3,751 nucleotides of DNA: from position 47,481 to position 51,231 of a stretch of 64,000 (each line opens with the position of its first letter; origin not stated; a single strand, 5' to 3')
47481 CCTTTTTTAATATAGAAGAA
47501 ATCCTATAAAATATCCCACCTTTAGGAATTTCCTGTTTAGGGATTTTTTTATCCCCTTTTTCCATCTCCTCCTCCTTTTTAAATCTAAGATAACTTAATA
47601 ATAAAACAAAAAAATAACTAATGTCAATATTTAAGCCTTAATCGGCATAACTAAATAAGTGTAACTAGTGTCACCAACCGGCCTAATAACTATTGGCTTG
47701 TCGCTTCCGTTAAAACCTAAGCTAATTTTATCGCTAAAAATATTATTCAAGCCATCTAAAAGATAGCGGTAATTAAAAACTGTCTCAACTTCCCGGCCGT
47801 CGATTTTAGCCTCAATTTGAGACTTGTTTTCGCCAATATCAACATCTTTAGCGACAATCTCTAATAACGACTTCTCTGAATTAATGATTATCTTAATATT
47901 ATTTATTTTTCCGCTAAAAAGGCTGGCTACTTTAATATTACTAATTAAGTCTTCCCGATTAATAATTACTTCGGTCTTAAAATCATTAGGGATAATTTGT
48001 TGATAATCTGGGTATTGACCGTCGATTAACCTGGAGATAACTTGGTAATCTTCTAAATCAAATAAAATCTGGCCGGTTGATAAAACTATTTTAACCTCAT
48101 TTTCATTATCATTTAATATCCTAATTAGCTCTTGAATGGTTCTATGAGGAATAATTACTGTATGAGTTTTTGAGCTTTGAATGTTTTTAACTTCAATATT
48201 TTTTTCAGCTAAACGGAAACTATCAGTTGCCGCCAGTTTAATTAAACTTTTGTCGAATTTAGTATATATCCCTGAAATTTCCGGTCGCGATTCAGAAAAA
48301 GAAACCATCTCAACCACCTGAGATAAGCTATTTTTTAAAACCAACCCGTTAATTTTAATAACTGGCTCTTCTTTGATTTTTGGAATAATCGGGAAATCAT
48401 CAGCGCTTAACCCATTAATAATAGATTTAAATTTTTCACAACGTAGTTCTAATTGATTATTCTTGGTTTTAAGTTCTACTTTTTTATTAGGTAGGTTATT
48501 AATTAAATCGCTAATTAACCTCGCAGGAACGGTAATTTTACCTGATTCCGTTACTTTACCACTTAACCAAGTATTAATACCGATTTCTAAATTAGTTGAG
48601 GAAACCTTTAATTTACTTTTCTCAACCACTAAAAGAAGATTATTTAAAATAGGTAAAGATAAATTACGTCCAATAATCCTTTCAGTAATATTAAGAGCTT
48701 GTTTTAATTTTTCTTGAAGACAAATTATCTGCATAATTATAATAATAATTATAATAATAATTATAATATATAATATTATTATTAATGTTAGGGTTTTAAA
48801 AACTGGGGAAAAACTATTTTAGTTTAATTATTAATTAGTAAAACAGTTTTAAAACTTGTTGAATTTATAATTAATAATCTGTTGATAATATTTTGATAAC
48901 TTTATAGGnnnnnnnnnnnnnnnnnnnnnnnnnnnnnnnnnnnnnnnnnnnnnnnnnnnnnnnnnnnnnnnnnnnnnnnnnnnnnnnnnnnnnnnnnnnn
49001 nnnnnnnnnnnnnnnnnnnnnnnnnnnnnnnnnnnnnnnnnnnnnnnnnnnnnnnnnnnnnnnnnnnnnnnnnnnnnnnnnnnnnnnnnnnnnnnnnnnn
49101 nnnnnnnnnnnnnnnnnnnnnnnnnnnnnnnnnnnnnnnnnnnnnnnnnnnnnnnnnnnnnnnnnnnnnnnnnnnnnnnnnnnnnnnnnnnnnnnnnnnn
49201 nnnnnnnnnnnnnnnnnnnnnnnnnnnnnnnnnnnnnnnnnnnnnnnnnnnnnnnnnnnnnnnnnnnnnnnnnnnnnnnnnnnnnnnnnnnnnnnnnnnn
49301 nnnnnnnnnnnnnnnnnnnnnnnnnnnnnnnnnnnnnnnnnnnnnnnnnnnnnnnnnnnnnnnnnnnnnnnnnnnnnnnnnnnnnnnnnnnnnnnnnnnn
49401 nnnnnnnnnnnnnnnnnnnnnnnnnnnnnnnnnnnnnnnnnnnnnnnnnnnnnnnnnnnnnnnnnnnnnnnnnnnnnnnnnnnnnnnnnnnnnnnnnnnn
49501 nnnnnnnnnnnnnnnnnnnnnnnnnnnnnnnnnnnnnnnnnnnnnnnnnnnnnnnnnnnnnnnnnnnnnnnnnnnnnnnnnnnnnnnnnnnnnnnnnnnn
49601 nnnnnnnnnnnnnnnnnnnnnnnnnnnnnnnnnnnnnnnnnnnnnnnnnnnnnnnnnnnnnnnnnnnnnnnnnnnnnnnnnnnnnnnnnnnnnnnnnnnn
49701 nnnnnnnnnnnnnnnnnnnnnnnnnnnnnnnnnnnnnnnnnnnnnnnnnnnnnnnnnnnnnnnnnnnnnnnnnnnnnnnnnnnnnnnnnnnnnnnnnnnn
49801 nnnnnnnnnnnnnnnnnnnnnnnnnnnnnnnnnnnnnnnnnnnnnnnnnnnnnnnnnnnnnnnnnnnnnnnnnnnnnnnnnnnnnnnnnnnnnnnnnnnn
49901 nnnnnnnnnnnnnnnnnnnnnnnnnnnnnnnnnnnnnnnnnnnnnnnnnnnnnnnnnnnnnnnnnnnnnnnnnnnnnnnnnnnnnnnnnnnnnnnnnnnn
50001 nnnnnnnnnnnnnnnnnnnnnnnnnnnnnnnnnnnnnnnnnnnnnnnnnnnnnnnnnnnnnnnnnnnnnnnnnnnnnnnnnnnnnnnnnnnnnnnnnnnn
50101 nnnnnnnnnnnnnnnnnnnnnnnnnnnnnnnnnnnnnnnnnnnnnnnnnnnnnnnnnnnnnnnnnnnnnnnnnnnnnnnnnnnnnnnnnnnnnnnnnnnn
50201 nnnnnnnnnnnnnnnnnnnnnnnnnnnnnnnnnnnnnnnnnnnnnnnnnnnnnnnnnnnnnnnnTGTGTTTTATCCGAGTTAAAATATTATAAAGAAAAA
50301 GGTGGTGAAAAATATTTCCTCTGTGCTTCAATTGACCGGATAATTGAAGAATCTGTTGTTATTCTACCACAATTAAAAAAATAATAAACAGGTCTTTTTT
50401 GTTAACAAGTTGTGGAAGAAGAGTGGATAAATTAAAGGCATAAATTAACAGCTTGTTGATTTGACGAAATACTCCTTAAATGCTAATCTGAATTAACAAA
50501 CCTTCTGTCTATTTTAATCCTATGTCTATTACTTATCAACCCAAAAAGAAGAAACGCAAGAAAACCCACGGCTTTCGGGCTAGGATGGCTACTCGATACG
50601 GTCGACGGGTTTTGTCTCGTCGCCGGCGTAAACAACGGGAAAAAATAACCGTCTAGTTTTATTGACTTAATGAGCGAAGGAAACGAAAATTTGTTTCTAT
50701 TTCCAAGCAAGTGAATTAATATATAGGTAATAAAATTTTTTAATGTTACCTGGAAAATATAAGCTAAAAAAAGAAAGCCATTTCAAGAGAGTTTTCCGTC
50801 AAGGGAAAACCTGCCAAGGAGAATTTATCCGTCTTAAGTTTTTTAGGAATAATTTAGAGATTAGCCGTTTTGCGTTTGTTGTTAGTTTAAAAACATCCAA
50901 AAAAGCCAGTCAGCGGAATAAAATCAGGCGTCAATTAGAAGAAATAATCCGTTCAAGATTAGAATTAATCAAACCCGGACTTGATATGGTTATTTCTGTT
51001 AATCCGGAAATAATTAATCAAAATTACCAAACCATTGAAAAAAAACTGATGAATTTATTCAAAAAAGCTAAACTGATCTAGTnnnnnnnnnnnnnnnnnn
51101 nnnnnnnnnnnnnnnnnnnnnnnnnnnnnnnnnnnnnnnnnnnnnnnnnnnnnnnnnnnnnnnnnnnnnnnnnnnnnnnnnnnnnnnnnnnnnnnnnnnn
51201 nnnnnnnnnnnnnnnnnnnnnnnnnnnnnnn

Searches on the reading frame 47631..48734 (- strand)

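Call 64: search_protein_families(library=pfam, proteins=[window:47631-48734:-], max_evalue=0.001)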
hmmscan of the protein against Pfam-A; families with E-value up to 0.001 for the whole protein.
window:47631-48734:- (367 aa): 3 families
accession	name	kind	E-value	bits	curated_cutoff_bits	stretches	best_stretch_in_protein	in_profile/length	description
PF00712.24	DNA_pol3_beta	-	1.8e-30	106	24.4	2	1-118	1-120/120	DNA polymerase III beta subunit, N-terminal domain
PF02767.21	DNA_pol3_beta_2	-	2.1e-30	105.8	27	1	129-243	3-116/116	DNA polymerase III beta subunit, central domain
PF02768.20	DNA_pol3_beta_3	-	2.7e-23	82.5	27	1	246-365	2-120/121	DNA polymerase III beta subunit, C-terminal domain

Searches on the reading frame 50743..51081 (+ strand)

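Call 66: search_protein_families(library=pfam, proteins=[window:50743-51081:+], max_evalue=0.001)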
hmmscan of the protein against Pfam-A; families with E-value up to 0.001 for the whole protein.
window:50743-51081:+ (112 aa): 1 family
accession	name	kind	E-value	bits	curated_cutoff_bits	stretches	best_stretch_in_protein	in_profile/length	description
PF00825.24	Ribonuclease_P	-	1.2e-23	83.7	22.3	1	2-109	1-108/109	Ribonuclease P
